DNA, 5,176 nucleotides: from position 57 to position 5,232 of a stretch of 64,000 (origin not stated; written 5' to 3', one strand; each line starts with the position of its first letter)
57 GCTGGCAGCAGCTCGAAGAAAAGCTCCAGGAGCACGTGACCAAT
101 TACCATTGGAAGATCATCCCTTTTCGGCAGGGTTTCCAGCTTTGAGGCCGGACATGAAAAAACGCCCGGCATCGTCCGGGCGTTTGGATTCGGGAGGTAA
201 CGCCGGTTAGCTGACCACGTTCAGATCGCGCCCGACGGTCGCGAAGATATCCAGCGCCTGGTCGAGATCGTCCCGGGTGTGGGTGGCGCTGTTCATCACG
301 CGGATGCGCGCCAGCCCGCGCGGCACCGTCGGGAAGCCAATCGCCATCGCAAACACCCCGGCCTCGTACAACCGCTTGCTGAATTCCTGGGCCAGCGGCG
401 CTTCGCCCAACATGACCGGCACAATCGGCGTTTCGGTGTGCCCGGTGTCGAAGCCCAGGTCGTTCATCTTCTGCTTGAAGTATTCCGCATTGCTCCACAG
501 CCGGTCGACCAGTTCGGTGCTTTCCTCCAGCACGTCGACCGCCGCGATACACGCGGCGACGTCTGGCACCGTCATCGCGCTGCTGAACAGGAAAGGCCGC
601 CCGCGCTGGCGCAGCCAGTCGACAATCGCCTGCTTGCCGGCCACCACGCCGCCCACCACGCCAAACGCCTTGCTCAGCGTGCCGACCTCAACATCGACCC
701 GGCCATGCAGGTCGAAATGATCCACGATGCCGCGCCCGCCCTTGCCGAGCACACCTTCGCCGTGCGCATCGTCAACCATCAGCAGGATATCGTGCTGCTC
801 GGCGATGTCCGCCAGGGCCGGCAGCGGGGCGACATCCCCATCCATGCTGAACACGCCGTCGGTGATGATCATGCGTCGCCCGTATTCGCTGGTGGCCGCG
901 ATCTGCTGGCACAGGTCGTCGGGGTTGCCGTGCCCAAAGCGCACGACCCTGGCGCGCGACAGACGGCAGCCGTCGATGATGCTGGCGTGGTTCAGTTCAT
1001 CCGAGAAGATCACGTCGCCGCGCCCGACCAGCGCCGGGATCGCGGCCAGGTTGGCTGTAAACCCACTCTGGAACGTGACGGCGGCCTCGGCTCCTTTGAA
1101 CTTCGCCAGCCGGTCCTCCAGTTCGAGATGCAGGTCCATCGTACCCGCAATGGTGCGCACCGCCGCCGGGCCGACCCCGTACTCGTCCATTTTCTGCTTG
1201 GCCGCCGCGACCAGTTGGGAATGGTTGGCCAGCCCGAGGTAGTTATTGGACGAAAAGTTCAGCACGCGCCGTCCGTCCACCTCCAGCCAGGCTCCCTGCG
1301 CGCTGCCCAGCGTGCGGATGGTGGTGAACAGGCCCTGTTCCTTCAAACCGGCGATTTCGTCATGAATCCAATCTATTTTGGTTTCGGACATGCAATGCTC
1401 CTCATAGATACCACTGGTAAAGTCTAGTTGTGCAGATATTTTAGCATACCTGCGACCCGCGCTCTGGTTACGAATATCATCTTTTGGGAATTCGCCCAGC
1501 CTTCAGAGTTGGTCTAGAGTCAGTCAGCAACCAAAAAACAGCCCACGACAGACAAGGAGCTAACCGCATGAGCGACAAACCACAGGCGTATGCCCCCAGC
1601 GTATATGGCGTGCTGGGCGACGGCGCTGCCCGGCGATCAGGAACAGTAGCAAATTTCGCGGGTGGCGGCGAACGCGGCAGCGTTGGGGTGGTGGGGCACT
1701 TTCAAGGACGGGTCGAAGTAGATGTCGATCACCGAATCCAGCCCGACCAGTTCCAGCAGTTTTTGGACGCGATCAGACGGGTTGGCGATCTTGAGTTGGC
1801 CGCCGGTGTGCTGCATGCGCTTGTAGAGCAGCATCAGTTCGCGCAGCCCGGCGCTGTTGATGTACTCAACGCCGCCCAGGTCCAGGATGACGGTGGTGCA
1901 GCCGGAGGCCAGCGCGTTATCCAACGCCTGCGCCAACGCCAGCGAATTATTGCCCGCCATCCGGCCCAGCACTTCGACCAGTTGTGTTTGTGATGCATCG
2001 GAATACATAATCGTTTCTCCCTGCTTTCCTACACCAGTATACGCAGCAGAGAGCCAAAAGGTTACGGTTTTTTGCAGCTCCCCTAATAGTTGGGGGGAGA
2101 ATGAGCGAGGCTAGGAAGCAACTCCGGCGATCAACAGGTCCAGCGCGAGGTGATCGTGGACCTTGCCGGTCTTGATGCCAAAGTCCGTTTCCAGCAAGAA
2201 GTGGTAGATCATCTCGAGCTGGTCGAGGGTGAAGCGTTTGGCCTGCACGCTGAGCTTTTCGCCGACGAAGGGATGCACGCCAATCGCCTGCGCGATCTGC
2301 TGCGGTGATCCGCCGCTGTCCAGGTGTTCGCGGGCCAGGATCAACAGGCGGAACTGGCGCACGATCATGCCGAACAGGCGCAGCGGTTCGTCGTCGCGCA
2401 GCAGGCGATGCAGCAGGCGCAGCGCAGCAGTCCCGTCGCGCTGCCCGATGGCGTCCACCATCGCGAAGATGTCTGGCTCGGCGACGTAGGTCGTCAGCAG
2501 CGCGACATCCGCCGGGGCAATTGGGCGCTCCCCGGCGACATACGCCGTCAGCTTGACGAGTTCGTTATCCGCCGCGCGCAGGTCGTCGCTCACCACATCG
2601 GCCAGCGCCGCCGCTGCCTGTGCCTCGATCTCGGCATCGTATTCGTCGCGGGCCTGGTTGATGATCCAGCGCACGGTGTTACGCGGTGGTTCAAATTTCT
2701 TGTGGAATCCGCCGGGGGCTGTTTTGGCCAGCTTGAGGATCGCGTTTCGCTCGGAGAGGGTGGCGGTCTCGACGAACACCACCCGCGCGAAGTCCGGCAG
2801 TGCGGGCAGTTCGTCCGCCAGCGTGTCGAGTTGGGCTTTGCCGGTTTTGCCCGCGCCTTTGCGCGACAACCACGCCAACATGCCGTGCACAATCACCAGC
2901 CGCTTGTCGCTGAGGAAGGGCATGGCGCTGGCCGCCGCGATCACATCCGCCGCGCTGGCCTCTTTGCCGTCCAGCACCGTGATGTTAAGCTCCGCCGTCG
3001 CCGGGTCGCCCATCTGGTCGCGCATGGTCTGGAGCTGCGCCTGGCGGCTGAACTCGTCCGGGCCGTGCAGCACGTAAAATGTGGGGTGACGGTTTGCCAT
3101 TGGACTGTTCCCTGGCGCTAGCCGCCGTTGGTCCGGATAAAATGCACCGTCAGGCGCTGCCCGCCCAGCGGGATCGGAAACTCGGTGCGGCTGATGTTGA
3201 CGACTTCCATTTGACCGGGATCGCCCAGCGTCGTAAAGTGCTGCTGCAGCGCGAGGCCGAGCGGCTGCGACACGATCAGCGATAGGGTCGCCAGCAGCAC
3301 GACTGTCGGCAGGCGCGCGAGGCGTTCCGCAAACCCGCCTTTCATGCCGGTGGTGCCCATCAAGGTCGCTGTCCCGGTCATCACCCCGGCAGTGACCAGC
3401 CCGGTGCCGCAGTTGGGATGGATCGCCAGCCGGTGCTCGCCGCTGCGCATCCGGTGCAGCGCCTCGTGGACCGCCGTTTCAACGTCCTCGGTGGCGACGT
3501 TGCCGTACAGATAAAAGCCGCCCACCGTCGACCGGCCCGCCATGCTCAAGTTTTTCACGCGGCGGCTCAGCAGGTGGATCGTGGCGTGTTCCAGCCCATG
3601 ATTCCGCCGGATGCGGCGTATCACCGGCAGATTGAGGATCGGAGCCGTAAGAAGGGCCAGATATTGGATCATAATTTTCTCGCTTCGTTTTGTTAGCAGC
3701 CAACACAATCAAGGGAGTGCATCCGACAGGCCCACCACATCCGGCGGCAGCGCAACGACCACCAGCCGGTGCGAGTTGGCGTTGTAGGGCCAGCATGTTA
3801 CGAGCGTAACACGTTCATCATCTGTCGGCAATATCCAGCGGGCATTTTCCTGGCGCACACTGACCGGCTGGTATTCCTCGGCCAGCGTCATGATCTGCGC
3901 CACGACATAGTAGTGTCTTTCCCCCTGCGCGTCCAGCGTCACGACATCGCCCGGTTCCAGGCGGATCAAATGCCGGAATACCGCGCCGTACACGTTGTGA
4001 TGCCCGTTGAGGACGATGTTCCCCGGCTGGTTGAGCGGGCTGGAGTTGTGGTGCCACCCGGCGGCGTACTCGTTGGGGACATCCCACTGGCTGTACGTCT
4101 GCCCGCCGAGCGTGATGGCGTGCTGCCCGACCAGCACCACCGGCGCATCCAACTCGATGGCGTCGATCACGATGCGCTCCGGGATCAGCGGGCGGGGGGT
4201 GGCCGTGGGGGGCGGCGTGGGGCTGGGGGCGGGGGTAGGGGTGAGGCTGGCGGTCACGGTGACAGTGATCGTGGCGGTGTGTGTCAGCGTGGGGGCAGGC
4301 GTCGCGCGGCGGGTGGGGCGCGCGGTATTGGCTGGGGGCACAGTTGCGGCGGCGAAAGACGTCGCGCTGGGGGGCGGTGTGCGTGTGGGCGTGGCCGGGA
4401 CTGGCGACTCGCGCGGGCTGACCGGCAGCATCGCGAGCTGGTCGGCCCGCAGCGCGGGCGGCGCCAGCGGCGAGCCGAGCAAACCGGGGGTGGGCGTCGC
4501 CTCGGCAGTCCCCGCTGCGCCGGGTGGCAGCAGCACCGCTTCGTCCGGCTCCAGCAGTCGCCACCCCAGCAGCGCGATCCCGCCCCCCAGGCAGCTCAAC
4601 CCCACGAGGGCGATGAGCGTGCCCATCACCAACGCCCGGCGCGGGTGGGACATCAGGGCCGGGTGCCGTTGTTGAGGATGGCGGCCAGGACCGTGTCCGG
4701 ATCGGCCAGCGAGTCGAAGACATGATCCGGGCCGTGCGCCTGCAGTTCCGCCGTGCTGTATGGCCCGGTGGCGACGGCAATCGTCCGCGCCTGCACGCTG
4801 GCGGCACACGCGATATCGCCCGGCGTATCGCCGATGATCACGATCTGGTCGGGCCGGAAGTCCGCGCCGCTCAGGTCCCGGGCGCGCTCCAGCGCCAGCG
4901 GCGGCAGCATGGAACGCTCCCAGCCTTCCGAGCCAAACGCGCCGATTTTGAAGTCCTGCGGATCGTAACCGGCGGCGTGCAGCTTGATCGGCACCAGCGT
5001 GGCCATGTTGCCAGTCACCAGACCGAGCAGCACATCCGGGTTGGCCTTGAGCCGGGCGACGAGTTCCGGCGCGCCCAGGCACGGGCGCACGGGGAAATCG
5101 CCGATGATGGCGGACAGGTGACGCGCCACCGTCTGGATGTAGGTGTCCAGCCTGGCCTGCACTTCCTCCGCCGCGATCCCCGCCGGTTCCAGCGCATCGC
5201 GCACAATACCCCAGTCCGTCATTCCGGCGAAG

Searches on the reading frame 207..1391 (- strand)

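Call 49: search_protein_families(library=pfam, proteins=[window:207-1391:-], max_evalue=0.1)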
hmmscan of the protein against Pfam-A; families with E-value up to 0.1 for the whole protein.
window:207-1391:- (394 aa): 6 families
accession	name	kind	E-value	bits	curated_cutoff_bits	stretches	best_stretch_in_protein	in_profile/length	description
PF00155.27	Aminotran_1_2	-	7.6e-65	219.9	19.7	1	42-381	2-359/361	Aminotransferase class I and II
PF01212.27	Beta_elim_lyase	-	6.5e-08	32.7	27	1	89-315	35-271/288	Beta-eliminating lyase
PF01053.26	Cys_Met_Meta_PP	-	2.9e-06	26.5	27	1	90-215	56-181/381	Cys/Met metabolism PLP-dependent enzyme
PF01041.23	DegT_DnrJ_EryC1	-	2.4e-05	24.2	19.8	1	89-215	27-153/360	DegT/DnrJ/EryC1/StrS aminotransferase family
PF00202.27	Aminotran_3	-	7.7e-05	22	30.5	0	190-384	213-400/403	Aminotransferase class-III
PF00266.25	Aminotran_5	-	0.0028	17.2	21.5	1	77-209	33-177/371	Aminotransferase class-V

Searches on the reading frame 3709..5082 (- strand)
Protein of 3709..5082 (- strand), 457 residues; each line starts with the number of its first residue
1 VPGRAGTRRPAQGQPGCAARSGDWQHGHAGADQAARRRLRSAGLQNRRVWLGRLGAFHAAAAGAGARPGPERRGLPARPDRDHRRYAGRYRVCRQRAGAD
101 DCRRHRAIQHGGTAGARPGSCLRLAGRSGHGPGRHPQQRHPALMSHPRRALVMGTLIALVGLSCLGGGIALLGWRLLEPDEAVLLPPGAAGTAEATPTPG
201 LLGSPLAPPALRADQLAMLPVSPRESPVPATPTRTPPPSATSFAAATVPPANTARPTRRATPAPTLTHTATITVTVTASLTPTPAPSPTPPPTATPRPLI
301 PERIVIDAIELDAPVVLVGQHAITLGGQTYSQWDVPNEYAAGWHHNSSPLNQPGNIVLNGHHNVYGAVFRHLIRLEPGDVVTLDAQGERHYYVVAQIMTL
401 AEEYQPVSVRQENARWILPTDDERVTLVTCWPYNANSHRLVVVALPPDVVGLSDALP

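Call 8: search_protein_families(library=pfam, proteins=[window:3709-5082:-], max_evalue=0.001)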
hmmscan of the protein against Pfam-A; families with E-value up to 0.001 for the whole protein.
window:3709-5082:- (457 aa): 1 family
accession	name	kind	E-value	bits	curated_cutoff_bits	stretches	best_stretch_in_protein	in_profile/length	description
PF04203.18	Sortase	-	3.5e-21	75.7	26.6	1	304-444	1-122/125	Sortase domain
